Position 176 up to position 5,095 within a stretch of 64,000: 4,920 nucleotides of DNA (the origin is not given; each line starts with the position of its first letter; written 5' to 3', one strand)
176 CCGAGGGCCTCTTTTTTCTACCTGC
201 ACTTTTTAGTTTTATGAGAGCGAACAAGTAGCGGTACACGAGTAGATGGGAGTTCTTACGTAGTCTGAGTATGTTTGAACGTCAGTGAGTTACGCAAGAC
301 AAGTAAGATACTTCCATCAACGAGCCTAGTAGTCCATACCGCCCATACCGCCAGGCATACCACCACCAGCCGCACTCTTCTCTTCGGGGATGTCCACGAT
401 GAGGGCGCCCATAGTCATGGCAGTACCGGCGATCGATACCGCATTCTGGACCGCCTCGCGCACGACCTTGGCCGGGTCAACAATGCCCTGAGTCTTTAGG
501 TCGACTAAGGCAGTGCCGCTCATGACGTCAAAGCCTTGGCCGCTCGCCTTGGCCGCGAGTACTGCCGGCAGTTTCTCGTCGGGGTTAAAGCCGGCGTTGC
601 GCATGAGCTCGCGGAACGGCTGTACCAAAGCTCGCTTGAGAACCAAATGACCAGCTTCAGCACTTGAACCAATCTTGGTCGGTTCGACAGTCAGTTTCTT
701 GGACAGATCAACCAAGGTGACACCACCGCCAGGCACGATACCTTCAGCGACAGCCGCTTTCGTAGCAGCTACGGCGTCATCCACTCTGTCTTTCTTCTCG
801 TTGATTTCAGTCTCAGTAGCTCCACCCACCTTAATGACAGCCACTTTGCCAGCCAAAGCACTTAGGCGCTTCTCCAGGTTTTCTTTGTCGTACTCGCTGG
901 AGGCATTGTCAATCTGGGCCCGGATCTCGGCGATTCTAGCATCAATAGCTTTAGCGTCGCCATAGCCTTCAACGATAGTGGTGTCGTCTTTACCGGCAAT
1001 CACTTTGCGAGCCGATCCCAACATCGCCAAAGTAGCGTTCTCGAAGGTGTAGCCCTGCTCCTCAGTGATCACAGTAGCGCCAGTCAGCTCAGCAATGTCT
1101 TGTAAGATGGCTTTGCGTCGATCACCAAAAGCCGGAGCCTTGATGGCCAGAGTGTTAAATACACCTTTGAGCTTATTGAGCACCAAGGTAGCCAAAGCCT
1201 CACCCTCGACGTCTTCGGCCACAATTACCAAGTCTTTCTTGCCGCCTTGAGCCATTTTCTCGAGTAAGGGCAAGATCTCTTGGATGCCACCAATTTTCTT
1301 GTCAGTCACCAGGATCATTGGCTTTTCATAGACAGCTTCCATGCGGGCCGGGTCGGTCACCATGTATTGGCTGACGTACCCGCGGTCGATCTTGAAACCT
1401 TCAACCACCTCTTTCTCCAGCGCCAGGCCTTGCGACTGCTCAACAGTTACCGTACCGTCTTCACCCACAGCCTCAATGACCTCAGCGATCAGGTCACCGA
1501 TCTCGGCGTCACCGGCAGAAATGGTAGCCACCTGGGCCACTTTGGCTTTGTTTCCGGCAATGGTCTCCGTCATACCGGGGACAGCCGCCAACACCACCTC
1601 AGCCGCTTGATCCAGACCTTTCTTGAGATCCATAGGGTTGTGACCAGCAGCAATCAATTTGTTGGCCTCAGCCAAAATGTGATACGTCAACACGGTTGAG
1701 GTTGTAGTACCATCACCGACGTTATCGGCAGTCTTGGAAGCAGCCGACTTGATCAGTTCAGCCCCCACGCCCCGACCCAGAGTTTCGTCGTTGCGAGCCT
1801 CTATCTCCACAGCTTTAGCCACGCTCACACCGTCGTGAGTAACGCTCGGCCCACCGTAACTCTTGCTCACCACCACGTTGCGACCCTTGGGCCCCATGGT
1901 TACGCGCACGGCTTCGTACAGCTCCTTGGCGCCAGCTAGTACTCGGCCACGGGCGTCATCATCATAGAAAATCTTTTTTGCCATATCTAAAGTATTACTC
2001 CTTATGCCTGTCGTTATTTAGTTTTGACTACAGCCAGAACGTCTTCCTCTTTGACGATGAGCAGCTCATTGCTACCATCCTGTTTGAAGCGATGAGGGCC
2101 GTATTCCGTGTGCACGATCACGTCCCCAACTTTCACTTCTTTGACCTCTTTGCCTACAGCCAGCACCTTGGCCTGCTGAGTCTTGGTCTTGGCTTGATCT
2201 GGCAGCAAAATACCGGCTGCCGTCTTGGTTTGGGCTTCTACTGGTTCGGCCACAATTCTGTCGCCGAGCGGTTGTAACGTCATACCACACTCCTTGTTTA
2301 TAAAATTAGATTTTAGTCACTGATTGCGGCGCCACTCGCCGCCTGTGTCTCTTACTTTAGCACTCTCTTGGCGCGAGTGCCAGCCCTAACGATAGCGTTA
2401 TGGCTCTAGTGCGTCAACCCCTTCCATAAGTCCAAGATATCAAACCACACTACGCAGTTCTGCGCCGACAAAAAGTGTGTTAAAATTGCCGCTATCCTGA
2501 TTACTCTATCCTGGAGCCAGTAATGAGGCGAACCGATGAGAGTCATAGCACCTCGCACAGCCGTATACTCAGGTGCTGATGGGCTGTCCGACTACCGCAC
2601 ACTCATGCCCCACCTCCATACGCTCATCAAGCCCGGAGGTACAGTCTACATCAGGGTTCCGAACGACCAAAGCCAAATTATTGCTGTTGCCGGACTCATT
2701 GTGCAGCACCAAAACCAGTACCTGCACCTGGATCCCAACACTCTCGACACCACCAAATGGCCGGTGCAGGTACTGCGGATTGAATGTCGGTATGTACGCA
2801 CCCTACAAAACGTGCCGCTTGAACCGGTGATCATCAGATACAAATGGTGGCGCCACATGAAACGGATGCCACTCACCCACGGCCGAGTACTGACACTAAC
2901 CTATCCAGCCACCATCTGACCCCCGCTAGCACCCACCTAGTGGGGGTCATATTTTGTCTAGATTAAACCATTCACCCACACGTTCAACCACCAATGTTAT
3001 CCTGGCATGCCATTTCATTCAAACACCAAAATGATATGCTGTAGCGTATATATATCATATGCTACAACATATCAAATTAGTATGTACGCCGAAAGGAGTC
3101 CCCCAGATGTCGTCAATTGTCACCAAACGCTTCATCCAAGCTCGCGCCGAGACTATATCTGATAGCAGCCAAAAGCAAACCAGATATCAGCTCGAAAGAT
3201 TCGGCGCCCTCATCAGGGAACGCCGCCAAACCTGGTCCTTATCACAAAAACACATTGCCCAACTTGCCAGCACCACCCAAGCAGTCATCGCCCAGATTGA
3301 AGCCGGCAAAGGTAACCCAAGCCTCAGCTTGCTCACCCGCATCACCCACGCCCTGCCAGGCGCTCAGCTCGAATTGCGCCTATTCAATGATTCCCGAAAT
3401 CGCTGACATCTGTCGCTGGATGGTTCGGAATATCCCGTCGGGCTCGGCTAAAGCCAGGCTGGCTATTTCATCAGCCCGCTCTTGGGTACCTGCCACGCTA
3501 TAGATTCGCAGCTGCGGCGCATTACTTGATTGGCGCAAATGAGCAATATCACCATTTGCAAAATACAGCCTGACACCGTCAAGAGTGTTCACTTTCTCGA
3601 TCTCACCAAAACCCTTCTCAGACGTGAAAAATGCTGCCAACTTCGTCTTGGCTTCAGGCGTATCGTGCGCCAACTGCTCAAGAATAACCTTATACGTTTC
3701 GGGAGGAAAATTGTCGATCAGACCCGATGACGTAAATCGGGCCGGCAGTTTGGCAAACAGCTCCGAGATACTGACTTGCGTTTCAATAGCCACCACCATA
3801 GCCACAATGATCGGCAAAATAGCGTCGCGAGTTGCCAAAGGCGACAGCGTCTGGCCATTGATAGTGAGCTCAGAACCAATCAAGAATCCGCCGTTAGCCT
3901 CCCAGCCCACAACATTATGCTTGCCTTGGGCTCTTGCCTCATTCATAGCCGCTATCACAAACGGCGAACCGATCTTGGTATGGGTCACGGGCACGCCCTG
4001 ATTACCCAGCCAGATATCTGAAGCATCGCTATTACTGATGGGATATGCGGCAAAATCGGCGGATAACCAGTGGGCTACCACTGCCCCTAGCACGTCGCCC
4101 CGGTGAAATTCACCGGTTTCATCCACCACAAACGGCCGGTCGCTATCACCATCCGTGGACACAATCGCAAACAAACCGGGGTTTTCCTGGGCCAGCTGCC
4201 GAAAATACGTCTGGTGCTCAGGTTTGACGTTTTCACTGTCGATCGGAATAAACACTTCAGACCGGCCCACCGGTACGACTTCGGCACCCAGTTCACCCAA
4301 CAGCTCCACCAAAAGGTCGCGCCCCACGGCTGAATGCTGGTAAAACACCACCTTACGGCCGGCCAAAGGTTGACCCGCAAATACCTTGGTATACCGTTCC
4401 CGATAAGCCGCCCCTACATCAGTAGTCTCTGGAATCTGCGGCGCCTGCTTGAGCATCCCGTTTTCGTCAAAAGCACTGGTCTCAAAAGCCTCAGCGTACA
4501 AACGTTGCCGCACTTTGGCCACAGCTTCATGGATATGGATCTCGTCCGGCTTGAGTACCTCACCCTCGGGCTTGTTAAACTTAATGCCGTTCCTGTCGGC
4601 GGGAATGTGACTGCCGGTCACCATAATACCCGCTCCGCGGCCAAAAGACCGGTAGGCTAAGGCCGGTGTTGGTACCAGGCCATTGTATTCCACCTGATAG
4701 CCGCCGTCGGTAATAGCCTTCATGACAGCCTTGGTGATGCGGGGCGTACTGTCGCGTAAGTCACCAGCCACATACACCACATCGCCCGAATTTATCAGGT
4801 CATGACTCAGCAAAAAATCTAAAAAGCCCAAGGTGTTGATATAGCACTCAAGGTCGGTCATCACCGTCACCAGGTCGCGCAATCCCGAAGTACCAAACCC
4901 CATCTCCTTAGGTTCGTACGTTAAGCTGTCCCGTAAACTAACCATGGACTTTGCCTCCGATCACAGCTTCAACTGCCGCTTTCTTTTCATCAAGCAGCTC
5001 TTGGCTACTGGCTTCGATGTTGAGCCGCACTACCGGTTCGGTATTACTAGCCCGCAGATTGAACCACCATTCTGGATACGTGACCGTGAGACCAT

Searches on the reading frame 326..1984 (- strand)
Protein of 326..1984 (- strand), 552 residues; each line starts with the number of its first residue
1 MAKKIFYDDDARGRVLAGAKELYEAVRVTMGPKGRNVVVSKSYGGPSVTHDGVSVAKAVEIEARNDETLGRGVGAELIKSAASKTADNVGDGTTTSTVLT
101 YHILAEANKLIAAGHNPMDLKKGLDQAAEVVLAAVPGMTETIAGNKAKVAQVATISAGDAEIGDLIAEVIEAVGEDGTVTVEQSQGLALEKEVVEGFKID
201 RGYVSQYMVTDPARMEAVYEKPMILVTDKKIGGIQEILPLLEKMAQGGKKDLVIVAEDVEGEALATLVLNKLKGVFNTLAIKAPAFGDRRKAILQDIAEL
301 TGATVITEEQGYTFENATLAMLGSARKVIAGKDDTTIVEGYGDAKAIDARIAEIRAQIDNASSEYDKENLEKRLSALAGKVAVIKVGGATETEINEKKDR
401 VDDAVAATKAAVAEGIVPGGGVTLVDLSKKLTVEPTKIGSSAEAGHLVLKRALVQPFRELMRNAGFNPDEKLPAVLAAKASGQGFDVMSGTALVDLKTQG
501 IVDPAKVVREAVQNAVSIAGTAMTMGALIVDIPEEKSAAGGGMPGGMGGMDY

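Call 52: search_protein_families(library=pfam, proteins=[window:326-1984:-], max_evalue=0.00001)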
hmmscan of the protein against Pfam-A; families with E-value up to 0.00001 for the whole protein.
window:326-1984:- (552 aa): 1 family
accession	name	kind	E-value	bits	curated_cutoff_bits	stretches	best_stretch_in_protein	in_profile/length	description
PF00118.29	Cpn60_TCP1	-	1e-66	226.1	34.3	1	22-531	1-488/490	TCP-1/cpn60 chaperonin family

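Call 53: find_homologous_proteins(query=window:326-1981:-, max_evalue=1e-50)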
Query window:326-1981:- (551 aa): 8000 proteins with E <= 1e-50 among 8000 candidates; the best 120 are listed.
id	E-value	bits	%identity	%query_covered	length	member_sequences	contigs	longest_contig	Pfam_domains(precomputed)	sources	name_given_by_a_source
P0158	0.0e+0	1126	98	100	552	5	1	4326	PF00118.30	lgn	-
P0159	0.0e+0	1111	97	100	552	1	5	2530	PF00118.30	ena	-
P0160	0.0e+0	1067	93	97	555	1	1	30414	PF00118.30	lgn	-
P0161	0.0e+0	1030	90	97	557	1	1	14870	PF00118.30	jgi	jgi:chaperonin GroEL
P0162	9.9e-296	1000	87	97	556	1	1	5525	PF00118.30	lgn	-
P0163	5.6e-294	994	86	97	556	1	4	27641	PF00118.30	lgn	-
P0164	7.1e-294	993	86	97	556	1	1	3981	PF00118.30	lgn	-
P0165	4.3e-292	988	87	97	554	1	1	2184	PF00118.30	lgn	-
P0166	1.1e-291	986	86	97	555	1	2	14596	PF00118.30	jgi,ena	-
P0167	3.0e-291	985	85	97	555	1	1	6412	PF00118.30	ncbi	-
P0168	5.8e-291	984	86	97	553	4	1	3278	PF00118.30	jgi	jgi:chaperonin GroEL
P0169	7.9e-291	983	86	97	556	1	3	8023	PF00118.30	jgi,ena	-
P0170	1.5e-290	982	86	97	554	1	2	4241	PF00118.30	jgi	jgi:chaperonin GroEL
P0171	1.9e-290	982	86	97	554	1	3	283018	PF00118.30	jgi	jgi:chaperonin GroEL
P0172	2.4e-290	982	85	97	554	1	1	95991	PF00118.30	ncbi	-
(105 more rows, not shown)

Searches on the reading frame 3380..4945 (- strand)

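Call 52: search_protein_families(library=pfam, proteins=[window:3380-4945:-], max_evalue=0.00001)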
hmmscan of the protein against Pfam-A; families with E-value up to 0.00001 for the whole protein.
window:3380-4945:- (521 aa): 3 families
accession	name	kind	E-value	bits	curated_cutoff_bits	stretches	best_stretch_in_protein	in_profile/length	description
PF02878.22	PGM_PMM_I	-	1e-19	71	22.5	1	16-145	3-134/138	Phosphoglucomutase/phosphomannomutase, alpha/beta/alpha domain I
PF02879.22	PGM_PMM_II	-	5.9e-11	43.2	29.3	1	180-278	2-103/103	Phosphoglucomutase/phosphomannomutase, alpha/beta/alpha domain II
PF02880.22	PGM_PMM_III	-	2.6e-08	34.4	20.7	1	283-403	2-114/115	Phosphoglucomutase/phosphomannomutase, alpha/beta/alpha domain III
